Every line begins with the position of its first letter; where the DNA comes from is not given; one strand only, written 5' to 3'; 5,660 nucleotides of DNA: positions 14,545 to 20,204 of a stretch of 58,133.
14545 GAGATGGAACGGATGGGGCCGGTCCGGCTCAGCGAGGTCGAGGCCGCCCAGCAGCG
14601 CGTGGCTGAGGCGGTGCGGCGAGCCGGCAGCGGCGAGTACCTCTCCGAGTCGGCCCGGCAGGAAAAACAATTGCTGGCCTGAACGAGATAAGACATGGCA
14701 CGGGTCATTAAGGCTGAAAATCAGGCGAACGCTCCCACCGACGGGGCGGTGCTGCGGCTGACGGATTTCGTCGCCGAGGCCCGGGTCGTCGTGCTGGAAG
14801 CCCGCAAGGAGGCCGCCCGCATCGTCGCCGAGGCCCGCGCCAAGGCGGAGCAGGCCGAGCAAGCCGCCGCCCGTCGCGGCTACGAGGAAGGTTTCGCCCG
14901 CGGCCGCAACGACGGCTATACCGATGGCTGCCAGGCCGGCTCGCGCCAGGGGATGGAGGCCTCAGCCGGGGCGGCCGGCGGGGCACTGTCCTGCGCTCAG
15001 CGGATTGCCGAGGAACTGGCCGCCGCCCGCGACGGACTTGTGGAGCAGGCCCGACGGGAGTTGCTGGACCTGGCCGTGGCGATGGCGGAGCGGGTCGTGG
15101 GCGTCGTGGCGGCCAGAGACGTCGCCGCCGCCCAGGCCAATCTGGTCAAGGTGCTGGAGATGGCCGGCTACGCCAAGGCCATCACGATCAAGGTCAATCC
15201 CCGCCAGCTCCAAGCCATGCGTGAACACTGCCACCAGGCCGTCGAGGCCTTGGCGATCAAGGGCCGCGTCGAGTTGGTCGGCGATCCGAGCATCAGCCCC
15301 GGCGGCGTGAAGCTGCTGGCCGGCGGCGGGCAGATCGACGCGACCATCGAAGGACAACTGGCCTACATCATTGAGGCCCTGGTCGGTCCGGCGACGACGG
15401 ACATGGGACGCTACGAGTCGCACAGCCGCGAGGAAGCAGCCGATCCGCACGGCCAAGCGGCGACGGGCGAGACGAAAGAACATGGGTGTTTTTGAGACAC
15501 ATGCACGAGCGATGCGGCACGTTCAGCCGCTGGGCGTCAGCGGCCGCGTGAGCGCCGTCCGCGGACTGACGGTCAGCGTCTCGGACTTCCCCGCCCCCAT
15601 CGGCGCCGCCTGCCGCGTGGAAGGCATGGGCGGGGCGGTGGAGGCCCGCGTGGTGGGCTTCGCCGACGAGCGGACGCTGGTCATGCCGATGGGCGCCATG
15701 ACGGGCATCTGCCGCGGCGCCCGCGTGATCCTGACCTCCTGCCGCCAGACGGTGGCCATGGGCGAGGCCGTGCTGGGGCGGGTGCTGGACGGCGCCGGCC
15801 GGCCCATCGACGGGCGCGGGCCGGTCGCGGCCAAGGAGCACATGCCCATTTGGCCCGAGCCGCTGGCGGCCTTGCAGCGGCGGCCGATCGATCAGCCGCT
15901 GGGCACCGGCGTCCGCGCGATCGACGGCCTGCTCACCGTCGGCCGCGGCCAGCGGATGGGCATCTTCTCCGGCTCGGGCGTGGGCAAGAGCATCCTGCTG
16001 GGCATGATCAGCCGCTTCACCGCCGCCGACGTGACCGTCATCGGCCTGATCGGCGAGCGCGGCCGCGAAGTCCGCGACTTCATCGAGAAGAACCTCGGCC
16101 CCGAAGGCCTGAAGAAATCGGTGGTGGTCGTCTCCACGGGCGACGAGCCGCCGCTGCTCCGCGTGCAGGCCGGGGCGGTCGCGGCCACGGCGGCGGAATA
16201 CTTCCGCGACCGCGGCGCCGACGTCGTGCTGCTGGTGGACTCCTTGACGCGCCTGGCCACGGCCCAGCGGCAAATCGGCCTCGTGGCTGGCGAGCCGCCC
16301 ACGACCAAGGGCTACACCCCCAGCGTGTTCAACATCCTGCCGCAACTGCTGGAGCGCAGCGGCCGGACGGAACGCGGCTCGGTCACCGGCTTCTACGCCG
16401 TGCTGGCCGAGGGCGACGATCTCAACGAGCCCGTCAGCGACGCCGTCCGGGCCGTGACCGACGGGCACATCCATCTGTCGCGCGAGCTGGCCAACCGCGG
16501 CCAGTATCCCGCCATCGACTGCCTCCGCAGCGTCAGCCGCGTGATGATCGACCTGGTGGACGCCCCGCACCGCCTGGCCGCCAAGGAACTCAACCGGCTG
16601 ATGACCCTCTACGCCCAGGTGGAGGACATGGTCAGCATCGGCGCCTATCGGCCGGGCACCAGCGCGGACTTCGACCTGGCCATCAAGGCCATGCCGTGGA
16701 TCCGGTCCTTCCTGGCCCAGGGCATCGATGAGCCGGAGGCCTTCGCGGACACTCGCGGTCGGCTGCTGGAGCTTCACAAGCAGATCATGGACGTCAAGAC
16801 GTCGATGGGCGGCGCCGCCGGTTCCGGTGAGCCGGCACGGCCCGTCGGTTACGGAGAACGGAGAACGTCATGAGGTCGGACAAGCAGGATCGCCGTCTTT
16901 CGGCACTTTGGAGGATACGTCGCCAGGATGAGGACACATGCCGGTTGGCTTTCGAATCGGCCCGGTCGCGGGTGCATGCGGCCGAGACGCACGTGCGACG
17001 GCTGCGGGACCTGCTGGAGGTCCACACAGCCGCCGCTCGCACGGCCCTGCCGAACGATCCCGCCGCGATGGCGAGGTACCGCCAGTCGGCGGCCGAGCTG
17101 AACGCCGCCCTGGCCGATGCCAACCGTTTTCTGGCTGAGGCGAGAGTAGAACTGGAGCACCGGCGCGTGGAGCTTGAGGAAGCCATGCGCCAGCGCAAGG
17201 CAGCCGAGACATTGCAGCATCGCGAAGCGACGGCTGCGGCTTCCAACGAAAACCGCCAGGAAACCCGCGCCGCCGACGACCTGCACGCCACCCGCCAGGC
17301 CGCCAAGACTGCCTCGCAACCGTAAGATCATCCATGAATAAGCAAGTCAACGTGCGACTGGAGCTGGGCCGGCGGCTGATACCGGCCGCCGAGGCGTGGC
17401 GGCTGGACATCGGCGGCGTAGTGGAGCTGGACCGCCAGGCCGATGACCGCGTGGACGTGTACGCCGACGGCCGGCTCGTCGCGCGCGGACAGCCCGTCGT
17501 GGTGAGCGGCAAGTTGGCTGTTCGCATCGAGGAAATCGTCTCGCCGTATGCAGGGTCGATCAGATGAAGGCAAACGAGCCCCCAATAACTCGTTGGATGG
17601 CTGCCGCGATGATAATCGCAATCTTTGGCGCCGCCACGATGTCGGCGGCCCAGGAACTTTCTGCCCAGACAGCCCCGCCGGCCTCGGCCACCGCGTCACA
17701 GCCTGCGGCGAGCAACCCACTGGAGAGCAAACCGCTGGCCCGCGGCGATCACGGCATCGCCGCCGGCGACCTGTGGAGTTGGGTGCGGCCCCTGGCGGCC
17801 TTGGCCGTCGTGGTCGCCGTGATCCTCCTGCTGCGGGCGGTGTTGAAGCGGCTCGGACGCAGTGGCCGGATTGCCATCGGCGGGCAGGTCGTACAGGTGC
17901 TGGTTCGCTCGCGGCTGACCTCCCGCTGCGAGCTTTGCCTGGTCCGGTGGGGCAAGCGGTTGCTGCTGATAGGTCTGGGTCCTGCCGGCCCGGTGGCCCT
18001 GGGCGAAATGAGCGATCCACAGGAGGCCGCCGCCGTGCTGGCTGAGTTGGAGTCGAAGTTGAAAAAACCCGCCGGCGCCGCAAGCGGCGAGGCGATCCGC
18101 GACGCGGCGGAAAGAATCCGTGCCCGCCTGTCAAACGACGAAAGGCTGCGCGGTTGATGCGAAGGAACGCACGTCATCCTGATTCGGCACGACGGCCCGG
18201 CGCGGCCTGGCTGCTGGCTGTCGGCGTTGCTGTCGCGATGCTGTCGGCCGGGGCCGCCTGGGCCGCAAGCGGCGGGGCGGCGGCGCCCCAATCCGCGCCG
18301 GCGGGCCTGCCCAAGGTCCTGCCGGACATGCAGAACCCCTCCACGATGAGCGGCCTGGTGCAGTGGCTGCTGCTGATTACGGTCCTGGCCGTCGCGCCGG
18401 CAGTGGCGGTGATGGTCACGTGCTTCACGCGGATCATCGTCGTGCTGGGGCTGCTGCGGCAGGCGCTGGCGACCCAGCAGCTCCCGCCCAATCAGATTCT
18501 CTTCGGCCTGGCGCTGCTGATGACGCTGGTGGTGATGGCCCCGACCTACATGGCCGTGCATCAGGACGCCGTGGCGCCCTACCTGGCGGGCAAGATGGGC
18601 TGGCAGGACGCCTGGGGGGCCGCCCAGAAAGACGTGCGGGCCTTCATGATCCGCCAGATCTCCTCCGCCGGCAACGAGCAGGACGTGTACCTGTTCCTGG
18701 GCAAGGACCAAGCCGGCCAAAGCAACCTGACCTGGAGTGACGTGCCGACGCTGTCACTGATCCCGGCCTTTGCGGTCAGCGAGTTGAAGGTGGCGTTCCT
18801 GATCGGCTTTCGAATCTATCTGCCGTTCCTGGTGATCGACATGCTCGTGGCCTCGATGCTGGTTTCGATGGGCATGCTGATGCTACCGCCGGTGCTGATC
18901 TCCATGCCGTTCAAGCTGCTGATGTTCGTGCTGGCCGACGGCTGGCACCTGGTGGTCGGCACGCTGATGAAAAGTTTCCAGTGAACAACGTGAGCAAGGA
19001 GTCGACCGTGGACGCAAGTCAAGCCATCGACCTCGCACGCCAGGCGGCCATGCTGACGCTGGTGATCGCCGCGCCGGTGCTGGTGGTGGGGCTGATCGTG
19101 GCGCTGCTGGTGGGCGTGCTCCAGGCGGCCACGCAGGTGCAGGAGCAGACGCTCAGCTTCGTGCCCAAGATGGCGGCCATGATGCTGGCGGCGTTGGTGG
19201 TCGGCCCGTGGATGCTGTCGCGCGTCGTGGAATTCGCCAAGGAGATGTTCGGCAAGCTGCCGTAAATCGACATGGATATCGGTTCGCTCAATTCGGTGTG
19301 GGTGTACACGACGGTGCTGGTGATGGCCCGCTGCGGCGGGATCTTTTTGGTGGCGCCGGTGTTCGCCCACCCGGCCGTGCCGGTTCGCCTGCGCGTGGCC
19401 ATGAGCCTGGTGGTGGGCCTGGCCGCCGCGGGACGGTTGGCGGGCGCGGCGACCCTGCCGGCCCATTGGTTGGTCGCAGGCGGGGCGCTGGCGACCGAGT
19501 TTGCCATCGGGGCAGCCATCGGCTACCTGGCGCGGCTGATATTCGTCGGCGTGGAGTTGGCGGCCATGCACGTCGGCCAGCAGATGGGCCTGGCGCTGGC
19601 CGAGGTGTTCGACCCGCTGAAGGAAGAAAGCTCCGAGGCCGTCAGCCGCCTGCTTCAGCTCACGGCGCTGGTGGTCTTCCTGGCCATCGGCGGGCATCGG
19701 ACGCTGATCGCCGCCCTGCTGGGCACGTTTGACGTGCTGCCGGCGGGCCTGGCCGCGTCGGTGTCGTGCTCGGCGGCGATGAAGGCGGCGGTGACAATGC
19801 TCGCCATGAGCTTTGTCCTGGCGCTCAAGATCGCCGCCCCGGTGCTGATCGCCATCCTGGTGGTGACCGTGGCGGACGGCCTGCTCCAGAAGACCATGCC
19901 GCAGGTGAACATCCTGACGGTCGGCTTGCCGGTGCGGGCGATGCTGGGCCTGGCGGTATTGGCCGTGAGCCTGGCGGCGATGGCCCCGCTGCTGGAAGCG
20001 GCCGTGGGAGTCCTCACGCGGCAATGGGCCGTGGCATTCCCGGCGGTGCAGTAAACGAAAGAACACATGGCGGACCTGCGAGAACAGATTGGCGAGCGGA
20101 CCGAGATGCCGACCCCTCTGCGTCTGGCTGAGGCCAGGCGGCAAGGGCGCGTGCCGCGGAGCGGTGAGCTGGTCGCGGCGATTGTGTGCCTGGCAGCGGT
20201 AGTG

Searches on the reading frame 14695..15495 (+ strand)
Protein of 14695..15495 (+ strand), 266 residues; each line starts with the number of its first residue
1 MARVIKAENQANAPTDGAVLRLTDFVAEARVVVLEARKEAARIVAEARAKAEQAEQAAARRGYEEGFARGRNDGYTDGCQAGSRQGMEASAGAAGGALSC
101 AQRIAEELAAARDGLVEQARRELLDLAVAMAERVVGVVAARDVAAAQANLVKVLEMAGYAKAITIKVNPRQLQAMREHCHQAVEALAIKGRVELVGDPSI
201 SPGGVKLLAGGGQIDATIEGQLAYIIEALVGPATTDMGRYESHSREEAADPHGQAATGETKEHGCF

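Call 3: search_protein_families(library=pfam, proteins=[window:14695-15495:+], max_evalue=0.1)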
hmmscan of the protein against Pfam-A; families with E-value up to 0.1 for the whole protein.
window:14695-15495:+ (266 aa): 3 families
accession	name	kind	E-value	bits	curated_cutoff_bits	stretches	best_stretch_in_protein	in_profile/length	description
PF02108.21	FliH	-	2.7e-18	66.6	24.1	1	102-222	8-125/128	Flagellar assembly protein FliH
PF00430.23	ATP-synt_B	-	0.0079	16.7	28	0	25-59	52-86/132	ATP synthase B/B' CF(0)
PF09811.14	Yae1_N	-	0.023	14.8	27.5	1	62-84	9-31/39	Essential protein Yae1, N terminal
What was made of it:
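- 14695..15495 (+): fliH. PF02108, E 2.7e-18 (call 3).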

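Call 4: search_protein_families(library=ncbifam, proteins=[window:14695-15495:+], max_evalue=0.1)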
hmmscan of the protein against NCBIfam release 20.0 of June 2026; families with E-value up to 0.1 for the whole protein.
window:14695-15495:+ (266 aa): 16 families
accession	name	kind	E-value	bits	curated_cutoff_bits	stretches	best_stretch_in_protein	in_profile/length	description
NF005198.1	PRK06669.1-3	equivalog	3.1e-21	75.8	200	1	26-228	95-292/299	flagellar assembly protein FliH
NF004270.2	PRK05687.2-1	equivalog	4.1e-18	65.8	180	1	39-229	34-222/223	flagellar assembly protein FliH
NF004266.1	PRK05687.1-1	equivalog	6.5e-18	65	260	1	42-219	41-215/230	flagellar assembly protein FliH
TIGR03825.1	FliH_bacil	equivalog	1.6e-16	60.6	148.9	1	28-230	41-245/255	flagellar assembly protein FliH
NF004267.1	PRK05687.1-3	equivalog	6e-15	55.1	293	1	42-231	66-258/266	flagellar assembly protein FliH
NF005392.0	PRK06937.1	equivalog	1.3e-11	44.2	159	2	100-229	73-199/209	HrpE/YscL family type III secretion apparatus protein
NF009925.1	PRK13386.1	equivalog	1.5e-10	40.7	192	1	52-229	48-220/228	flagellar assembly protein FliH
NF004269.1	PRK05687.1-5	equivalog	1.1e-09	38.3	279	1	58-230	67-230/249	flagellar assembly protein FliH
NF006574.0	PRK09098.1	subfamily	4.9e-09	36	278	1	25-257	37-251/277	HrpE/YscL family type III secretion apparatus protein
TIGR02499.1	HrpE_YscL_not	equivalog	8.5e-09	35.7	78.7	2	78-216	44-165/166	type III secretion system stator protein SctL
NF005196.1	PRK06669.1-1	equivalog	9.1e-09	35.2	200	1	64-225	114-268/274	flagellar assembly protein FliH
NF004968.0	PRK06328.1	equivalog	7.9e-06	25.3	220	1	102-228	74-199/223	HrpE/YscL family type III secretion apparatus protein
NF004692.0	PRK06032.1-3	equivalog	0.00048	19.9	235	1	70-234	56-220/244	flagellar assembly protein H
TIGR01144.1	ATP_synt_b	equivalog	0.0043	16.9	65.5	0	26-60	49-83/147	F0F1 ATP synthase subunit B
NF004690.0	PRK06032.1-1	equivalog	0.023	14.2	201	1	52-214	18-182/209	flagellar assembly protein H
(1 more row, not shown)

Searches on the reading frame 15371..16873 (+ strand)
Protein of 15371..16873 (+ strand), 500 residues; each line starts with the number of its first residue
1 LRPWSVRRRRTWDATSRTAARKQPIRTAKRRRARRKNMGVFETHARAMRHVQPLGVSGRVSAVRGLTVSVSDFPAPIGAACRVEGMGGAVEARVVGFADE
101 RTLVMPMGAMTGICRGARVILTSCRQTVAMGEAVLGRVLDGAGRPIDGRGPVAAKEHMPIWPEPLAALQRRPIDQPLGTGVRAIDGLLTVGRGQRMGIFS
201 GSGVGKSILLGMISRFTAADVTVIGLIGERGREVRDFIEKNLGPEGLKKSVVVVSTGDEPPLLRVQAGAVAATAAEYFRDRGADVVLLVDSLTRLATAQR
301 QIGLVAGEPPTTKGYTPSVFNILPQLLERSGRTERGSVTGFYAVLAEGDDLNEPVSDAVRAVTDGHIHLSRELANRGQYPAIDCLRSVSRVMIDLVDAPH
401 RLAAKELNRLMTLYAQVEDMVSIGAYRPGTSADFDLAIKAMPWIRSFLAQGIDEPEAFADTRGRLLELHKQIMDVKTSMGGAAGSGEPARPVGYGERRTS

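Call 3: search_protein_families(library=pfam, proteins=[window:15371-16873:+], max_evalue=0.1)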
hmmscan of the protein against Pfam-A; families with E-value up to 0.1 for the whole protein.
window:15371-16873:+ (500 aa): 4 families
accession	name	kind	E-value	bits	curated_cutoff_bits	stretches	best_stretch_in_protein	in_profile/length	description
PF00006.31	ATP-synt_ab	-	1.4e-83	280.2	29.5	1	180-389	1-213/213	ATP synthase alpha/beta family, nucleotide-binding domain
PF18269.6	T3SS_ATPase_C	-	2.7e-20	72.4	22.7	1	396-466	1-71/72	T3SS EscN ATPase C-terminal domain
PF02874.29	ATP-synt_ab_N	-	0.00011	23.1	20.9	1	60-122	1-68/69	ATP synthase alpha/beta family, beta-barrel domain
PF00005.33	ABC_tran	-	0.0076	17.3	25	1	188-220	6-38/137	ABC transporter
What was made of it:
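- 15512..16873 (+): fliI (ATPase). Pfam ATP-synt_ab plus T3SS_ATPase_C (call 3).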

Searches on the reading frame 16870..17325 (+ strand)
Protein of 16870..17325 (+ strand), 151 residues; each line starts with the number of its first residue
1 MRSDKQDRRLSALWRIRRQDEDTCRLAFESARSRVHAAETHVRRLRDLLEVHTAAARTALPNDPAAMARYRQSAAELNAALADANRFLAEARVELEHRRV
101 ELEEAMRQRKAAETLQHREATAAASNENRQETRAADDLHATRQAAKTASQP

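Call 3: search_protein_families(library=pfam, proteins=[window:16870-17325:+], max_evalue=0.1)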
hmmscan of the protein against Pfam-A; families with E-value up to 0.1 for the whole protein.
window:16870-17325:+ (151 aa): 2 families
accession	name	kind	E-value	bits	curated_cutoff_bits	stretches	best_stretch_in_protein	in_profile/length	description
PF02050.21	FliJ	-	9.1e-10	39.3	28.4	1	22-139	1-119/123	Flagellar FliJ protein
PF00657.28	Lipase_GDSL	-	0.012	16.2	23.6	1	38-148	110-204/208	GDSL-like Lipase/Acylhydrolase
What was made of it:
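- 16870..17325 (+): fliJ. PF02050 (call 3).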

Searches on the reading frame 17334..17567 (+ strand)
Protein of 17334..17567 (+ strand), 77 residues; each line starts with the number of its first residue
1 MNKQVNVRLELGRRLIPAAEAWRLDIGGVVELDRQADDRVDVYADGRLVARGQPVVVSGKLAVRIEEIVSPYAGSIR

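Call 3: search_protein_families(library=pfam, proteins=[window:17334-17567:+], max_evalue=0.1)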
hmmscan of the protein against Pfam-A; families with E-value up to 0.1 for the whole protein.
window:17334-17567:+ (77 aa): 1 family
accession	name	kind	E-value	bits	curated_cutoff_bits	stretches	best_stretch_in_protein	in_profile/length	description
PF01052.25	FliMN_C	-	4e-19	68.8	23.8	1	4-69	7-72/73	Type III flagellar switch regulator (C-ring) FliN C-term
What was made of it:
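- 17334..17567 (+): fliN (77 aa; SpoA domain only). PF01052, E 4e-19 (call 3).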

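Call 4: search_protein_families(library=ncbifam, proteins=[window:17334-17567:+], max_evalue=0.1)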
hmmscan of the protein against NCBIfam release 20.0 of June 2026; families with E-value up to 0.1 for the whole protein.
window:17334-17567:+ (77 aa): 10 families
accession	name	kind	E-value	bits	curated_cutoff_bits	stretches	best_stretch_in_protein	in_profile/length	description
TIGR02480.1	fliN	equivalog_domain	1.9e-18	66.1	84.05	1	4-70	9-75/77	flagellar motor switch protein FliN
NF005995.1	PRK08119.1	equivalog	6.7e-11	42.3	218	1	5-71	306-372/376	flagellar motor switch phosphatase FliY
NF006273.1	PRK08433.1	equivalog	6.6e-10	39.2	114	1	3-69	21-87/100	flagellar motor switch protein FliN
TIGR02551.1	SpaO_YscQ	equivalog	1.1e-09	38.7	100.8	1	5-67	237-299/300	type III secretion system cytoplasmic ring protein SctQ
NF006272.1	PRK08432.1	equivalog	1.9e-08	34.2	219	1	4-69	199-264/274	flagellar motor switch protein FliY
TIGR01397.1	fliM_switch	equivalog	2.5e-07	30.2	219.6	1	3-68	253-318/320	flagellar motor switch protein FliM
NF005276.0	PRK06788.1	equivalog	1.9e-06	27.9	98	1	4-68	35-99/119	flagellar motor switch protein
NF005275.1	PRK06782.1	equivalog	0.00014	20.8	681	1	4-69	451-516/516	flagellar motor switch protein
NF005956.0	PRK08035.1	equivalog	0.00044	19.5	230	1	6-66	254-314/323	YscQ/HrcQ family type III secretion apparatus protein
NF006018.0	PRK08158.1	equivalog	0.0022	17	223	1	6-70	231-297/303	YscQ/HrcQ family type III secretion apparatus protein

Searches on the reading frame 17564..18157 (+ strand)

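Call 3: search_protein_families(library=pfam, proteins=[window:17564-18157:+], max_evalue=0.1)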
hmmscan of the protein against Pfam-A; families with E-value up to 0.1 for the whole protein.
window:17564-18157:+ (197 aa): 1 family
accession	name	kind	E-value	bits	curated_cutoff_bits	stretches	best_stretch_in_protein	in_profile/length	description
PF04347.18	FliO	-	4.3e-05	24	22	1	94-164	3-76/91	Flagellar biosynthesis protein, FliO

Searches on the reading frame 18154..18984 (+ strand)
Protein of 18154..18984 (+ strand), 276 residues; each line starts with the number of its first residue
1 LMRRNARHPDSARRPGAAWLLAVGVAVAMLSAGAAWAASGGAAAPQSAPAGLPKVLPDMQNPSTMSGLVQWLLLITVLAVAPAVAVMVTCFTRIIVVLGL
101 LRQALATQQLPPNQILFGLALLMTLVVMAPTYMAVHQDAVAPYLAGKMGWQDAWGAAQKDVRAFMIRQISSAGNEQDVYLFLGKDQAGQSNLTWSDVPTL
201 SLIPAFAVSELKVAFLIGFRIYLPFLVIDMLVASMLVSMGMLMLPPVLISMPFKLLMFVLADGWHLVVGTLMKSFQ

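Call 6: search_protein_families(library=pfam, proteins=[window:18154-18984:+], max_evalue=0.001)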
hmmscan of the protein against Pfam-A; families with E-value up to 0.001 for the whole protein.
window:18154-18984:+ (276 aa): 1 family
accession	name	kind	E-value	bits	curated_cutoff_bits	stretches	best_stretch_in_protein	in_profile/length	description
PF00813.25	FliP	-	9.2e-71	238.2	26.9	1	74-271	1-191/191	FliP family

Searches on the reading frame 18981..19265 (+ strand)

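Call 6: search_protein_families(library=pfam, proteins=[window:18981-19265:+], max_evalue=0.001)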
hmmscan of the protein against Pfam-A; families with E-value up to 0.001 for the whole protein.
window:18981-19265:+ (94 aa): 2 families
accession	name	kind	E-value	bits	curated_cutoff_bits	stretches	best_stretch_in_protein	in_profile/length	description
PF01313.24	Bac_export_3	-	1.4e-27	95.9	25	1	15-86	2-73/74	Bacterial export proteins, family 3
PF01311.25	Bac_export_1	-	0.00074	19.6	27.8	1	13-86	153-227/230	Bacterial export proteins, family 1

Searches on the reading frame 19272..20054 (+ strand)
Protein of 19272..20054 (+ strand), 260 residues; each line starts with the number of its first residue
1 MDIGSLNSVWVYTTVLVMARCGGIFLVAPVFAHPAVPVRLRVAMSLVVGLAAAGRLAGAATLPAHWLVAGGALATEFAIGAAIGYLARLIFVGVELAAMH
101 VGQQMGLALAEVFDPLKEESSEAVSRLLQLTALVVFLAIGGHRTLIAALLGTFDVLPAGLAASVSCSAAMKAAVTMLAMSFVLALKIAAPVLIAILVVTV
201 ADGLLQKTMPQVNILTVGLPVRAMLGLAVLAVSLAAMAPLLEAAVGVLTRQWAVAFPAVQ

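Call 6: search_protein_families(library=pfam, proteins=[window:19272-20054:+], max_evalue=0.001)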
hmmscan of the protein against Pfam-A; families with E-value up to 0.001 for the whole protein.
window:19272-20054:+ (260 aa): 1 family
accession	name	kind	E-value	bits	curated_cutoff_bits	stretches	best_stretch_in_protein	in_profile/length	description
PF01311.25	Bac_export_1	-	3.6e-54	184.2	27.8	1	12-244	2-226/230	Bacterial export proteins, family 1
